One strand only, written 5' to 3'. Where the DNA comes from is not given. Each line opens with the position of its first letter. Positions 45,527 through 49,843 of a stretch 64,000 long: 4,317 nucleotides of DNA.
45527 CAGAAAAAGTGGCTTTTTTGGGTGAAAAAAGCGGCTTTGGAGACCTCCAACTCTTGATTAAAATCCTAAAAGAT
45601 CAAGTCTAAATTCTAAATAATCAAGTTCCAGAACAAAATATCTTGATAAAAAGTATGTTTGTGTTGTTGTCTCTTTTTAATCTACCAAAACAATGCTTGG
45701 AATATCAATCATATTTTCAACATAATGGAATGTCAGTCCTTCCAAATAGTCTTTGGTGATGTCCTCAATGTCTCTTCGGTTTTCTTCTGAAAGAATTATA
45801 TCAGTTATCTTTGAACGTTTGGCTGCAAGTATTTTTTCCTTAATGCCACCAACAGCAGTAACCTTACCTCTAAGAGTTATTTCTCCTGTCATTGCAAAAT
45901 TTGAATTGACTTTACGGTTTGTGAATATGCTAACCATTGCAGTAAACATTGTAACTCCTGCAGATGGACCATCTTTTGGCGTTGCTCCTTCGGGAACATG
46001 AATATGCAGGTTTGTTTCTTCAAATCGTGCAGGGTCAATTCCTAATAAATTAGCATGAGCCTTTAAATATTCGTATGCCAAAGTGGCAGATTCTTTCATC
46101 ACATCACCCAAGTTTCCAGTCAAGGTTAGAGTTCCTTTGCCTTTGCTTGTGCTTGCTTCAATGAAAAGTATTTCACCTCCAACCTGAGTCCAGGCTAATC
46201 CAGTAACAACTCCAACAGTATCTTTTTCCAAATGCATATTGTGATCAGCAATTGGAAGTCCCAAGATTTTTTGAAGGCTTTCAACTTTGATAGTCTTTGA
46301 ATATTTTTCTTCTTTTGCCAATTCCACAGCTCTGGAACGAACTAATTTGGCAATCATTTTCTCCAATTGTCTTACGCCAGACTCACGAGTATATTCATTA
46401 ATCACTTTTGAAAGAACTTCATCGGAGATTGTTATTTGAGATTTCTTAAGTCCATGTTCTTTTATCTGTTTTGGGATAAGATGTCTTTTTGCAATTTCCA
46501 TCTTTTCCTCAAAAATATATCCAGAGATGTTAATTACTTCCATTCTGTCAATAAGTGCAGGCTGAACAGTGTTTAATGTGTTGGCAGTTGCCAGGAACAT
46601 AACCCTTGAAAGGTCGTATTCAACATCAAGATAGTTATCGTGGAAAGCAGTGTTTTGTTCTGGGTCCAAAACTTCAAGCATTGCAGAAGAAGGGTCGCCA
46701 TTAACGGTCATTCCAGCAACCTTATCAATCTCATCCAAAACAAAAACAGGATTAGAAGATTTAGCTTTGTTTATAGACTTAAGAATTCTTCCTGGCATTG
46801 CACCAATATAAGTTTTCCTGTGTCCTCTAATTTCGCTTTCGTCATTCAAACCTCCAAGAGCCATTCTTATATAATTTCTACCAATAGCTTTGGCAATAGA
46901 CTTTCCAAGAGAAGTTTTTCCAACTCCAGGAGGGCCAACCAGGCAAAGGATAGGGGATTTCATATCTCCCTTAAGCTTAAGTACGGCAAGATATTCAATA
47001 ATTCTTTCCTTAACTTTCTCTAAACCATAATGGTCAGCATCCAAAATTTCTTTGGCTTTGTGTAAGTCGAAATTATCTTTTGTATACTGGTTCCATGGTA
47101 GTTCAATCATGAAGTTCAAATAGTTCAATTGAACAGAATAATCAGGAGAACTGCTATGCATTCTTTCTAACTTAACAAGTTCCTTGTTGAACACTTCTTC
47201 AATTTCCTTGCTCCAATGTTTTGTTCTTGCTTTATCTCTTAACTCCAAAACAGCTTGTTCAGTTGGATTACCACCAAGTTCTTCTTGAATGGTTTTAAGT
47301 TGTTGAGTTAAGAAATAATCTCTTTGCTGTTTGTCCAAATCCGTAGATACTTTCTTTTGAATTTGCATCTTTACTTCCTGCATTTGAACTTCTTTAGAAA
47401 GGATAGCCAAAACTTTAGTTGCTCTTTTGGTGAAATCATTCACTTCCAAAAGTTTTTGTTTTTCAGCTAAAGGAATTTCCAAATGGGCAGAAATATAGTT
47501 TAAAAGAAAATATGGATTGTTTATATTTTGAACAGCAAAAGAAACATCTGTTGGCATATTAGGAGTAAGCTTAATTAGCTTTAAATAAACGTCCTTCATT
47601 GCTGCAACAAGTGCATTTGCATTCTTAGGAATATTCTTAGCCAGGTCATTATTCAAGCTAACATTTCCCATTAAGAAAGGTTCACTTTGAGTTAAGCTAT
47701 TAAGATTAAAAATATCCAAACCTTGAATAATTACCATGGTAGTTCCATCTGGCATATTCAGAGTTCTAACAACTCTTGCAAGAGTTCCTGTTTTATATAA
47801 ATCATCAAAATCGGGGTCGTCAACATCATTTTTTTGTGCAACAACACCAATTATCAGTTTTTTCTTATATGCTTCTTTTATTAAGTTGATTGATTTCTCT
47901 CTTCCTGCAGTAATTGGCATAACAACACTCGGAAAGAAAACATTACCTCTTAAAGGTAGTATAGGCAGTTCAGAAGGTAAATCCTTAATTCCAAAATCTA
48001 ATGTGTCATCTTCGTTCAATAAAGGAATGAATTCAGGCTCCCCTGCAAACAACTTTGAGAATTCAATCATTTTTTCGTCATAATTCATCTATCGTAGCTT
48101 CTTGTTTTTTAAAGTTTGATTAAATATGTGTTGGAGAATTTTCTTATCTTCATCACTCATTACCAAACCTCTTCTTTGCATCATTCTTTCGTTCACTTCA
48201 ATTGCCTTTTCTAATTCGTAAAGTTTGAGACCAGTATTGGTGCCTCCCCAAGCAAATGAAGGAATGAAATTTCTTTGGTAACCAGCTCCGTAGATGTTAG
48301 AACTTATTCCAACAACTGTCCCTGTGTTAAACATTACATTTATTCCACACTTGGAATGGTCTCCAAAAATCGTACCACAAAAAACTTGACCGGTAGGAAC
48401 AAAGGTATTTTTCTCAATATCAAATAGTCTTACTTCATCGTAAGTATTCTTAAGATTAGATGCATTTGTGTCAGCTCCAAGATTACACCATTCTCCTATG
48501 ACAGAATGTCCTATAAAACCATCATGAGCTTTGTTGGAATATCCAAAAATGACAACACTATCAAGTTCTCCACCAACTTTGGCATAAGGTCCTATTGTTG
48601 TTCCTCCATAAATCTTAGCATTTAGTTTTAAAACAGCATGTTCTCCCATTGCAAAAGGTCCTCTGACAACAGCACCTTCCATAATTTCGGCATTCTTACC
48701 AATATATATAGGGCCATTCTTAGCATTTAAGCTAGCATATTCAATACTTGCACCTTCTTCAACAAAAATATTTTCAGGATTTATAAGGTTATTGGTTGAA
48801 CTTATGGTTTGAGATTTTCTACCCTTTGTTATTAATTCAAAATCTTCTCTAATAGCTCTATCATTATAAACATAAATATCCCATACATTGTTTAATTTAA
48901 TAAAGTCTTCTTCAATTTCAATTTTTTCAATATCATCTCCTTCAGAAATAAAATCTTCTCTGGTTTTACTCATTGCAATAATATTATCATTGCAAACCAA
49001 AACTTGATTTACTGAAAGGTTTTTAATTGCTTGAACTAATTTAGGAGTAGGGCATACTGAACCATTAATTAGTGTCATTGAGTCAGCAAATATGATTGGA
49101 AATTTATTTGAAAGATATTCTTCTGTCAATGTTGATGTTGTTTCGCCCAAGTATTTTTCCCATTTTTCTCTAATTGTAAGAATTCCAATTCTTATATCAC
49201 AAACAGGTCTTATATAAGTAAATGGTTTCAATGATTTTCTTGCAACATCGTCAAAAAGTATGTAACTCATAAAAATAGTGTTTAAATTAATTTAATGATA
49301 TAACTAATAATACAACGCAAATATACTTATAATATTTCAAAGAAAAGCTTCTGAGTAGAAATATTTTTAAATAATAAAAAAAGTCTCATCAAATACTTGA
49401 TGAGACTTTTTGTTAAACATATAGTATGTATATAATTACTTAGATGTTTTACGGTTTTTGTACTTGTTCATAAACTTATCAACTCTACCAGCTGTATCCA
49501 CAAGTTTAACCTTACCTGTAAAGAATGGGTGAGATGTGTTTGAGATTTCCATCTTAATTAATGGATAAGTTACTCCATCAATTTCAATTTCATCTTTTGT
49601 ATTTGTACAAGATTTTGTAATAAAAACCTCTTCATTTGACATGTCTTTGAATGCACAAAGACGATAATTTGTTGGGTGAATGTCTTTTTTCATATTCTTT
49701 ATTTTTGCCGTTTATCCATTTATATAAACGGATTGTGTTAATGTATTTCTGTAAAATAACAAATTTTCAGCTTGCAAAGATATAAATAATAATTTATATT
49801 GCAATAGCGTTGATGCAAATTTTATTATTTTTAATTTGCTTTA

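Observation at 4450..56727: Dispersed family of intergenic arrays of locus-specific short palindromes phased at about 22 bp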

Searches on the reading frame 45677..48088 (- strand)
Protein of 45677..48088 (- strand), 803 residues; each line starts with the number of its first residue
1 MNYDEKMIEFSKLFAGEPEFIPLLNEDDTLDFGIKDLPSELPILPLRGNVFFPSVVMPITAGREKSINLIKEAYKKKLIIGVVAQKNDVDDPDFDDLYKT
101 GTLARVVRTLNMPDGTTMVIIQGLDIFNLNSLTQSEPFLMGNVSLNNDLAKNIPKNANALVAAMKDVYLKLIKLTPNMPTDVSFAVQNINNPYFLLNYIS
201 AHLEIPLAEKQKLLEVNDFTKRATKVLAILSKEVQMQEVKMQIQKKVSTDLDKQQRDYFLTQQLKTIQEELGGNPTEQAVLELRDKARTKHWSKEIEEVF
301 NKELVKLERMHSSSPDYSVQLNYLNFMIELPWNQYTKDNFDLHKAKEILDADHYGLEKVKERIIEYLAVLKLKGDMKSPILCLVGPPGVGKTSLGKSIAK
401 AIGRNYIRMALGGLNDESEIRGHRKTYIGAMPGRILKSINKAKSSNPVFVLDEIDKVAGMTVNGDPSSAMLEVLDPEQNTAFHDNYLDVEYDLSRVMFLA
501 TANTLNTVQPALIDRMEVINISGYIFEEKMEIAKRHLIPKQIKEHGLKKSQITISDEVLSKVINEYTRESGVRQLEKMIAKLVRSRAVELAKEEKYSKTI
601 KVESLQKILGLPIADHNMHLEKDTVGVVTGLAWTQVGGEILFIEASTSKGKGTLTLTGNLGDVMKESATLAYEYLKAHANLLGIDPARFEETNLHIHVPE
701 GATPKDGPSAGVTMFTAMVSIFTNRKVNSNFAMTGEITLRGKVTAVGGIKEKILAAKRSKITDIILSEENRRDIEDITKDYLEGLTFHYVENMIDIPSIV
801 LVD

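Call 13: search_protein_families(library=pfam, proteins=[window:45677-48088:-])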
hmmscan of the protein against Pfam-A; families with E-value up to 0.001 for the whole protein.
window:45677-48088:- (803 aa): 11 families
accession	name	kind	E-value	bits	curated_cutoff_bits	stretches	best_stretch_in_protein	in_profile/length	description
PF05362.19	Lon_C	-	1.1e-80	270.5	21.1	1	600-801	2-203/205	Lon protease (S16) C-terminal proteolytic domain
PF02190.22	LON_substr_bdg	-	2e-43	149.1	28.7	1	40-232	1-200/200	ATP-dependent protease La (LON) substrate-binding domain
PF00004.35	AAA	-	5.4e-25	88.8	21.2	1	381-519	1-126/131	ATPase family associated with various cellular activities (AAA)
PF22667.2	Lon_lid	-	3e-21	75.3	27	1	543-595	1-54/57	Lon protease AAA+ ATPase lid domain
PF07728.20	AAA_5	-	1.5e-09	38.4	22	1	381-516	2-139/139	AAA domain (dynein-related subfamily)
PF08298.17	AAA_PrkA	-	1.3e-06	28.1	25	1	348-404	56-111/358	PrkA AAA domain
PF13541.12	ChlI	-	3.5e-06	27.3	27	1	643-770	1-121/121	Subunit ChlI of Mg-chelatase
PF13191.12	AAA_16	-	0.00036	21.5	32.6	0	378-442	24-85/167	AAA ATPase domain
PF13173.12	AAA_14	-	0.00041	20.8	27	0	378-459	2-76/129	AAA domain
PF13401.12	AAA_22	-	0.00055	20.7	27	0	379-472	6-102/130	AAA domain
PF07726.17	AAA_3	-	0.00098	19.5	27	0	383-481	4-93/131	ATPase family associated with various cellular activities (AAA)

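Call 24: find_related_loci(query=window:45677-48088:-, collection=genome_contigs, flank=10000)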
Query window:45677-48088:- (803 aa) in genome_contigs; peptide patterns used: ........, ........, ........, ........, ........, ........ (x = any residue, [..] = any of these).
43 stretches matched a pattern; 26 encode a relative of the query (tblastn E <= 1e-3); 23 distinct loci.
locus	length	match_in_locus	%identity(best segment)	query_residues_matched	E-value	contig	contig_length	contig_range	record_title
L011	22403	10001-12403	83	3-802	0e+0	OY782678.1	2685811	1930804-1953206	MAG: Bacteroidales bacterium isolate 1f9300ae-d6db-4a26-8fb7-1be2ee45184d genome assembly, chromosome: 1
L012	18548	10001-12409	92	1-803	0e+0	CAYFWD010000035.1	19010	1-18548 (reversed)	MAG TPA_asm: uncultured Bacteroidaceae bacterium isolate ERP107106_co1_295 genome assembly, contig: NODE_2803_length_190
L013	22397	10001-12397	85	3-801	0e+0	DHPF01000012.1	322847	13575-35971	MAG TPA_asm: Bacteroidales bacterium UBA5371 UBA5371_contig_272, whole genome shotgun sequence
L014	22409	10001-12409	97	1-803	0e+0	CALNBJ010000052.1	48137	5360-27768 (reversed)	MAG TPA_asm: uncultured Bacteroidales bacterium isolate SRR1561996_bin.64_CONCOCT_v1.1_MAG genome assembly, contig: ERZ7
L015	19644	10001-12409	99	1-803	0e+0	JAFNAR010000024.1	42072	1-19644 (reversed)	MAG: Bacteroidetes bacterium isolate CTSoil_023 scaffold_201, whole genome shotgun sequence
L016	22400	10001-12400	95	4-803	0e+0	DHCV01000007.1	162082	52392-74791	MAG TPA_asm: Bacteroidales bacterium UBA4893 UBA4893_contig_2464, whole genome shotgun sequence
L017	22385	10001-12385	58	8-803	0e+0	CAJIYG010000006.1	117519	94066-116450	MAG: uncultured Flavobacteriales bacterium isolate FRAM18_bin220 genome assembly, contig: FRAM18_bin220-6, whole genome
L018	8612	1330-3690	58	17-802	0e+0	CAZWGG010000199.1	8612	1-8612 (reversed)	MAG TPA_asm: uncultured Bacteroidales bacterium isolate binchicken_co129_198 genome assembly, contig: NODE_26856_length_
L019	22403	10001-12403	83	3-802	0e+0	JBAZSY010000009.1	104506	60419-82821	MAG: Bacteroidales bacterium isolate SO_2017_GW1_187 NODE_1315_length_104506_cov_1.374405_OW334_2017, whole genome shotg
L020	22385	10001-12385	58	8-803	0e+0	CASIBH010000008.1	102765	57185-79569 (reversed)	MAG: uncultured Flavobacteriales bacterium isolate FRAM_WSC20_S10_SRF_bin_51_1 genome assembly, contig: FRAM_WSC20_S10_S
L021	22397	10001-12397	56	10-802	0e+0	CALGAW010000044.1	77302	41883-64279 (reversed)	MAG: uncultured Saprospiraceae bacterium isolate H3_Bin_METABAT__76_sub_1_1 genome assembly, contig: c_000000133416, who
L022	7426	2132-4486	56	16-795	0e+0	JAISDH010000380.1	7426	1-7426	MAG: Bacteroidales bacterium isolate Gx485_bin121 k119_718436, whole genome shotgun sequence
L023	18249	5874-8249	58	10-802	0e+0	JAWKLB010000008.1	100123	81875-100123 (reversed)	MAG: Chitinophagales bacterium isolate BC3.24 BC3.24.fa-8, whole genome shotgun sequence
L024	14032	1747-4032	58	40-801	0e+0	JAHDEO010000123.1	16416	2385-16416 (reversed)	MAG: Saprospiraceae bacterium isolate MAG-183 RZ_10063, whole genome shotgun sequence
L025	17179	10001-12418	56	1-802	0e+0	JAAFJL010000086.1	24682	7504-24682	MAG: Cytophagales bacterium isolate bin50.metabat.ball.001 WN_Cytophagales_15_scaffold_86, whole genome shotgun sequence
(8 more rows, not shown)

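Call 89: search_protein_families(library=pfam, proteins=[L012:534-4730:+, L012:4758-5357:+], max_evalue=0.0001)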
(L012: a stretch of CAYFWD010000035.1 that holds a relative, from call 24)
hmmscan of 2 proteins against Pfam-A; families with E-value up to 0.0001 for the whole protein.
L012:534-4730:+ (1398 aa): 4 families
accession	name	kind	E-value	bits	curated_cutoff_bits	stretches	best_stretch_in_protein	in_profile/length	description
PF09989.15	DUF2229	-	5.7e-78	261.9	29.4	1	671-883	1-218/218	CoA enzyme activase uncharacterised domain (DUF2229)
PF01869.26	BcrAD_BadFG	-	1e-63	215.8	31.5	2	323-578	1-271/271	BadF/BadG/BcrA/BcrD ATPase family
PF05378.19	Hydant_A_N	-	5e-06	26.8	25.2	0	323-374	2-54/176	Hydantoinase/oxoprolinase N-terminal region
PF01548.23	DEDD_Tnp_IS110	-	5.2e-05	23.5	29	0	6-67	1-59/155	Transposase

L012:4758-5357:+ (199 aa): 1 family
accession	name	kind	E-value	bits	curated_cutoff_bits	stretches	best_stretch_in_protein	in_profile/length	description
PF00440.29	TetR_N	-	1.7e-13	50.5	24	1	5-51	1-47/47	Bacterial regulatory proteins, tetR family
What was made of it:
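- The L012 210-288 array precedes an operon that contains a TetR-family gene (call 89).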

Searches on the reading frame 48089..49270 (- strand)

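Call 21: search_protein_families(library=pfam, max_evalue=0.00001, proteins=[window:48089-49270:-])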
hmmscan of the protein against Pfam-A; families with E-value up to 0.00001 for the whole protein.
window:48089-49270:- (393 aa): 2 families
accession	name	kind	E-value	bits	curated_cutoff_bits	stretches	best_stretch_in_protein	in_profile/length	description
PF13562.11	NTP_transf_4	-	6.7e-50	169.6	27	1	3-152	1-153/153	Sugar nucleotidyl transferase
PF00132.30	Hexapep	-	4e-06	26.7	27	0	188-214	2-28/36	Bacterial transferase hexapeptide (six repeats)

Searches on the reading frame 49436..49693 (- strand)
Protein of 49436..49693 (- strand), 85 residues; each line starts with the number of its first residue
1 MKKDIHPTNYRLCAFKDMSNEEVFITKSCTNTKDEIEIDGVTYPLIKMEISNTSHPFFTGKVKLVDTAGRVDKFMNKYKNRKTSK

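Call 21: search_protein_families(library=pfam, max_evalue=0.00001, proteins=[window:49436-49693:-])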
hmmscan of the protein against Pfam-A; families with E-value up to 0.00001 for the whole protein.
window:49436-49693:- (85 aa): 1 family
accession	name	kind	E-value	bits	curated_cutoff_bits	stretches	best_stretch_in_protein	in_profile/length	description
PF01197.23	Ribosomal_L31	-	1.6e-24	86.3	27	1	1-79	1-65/65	Ribosomal protein L31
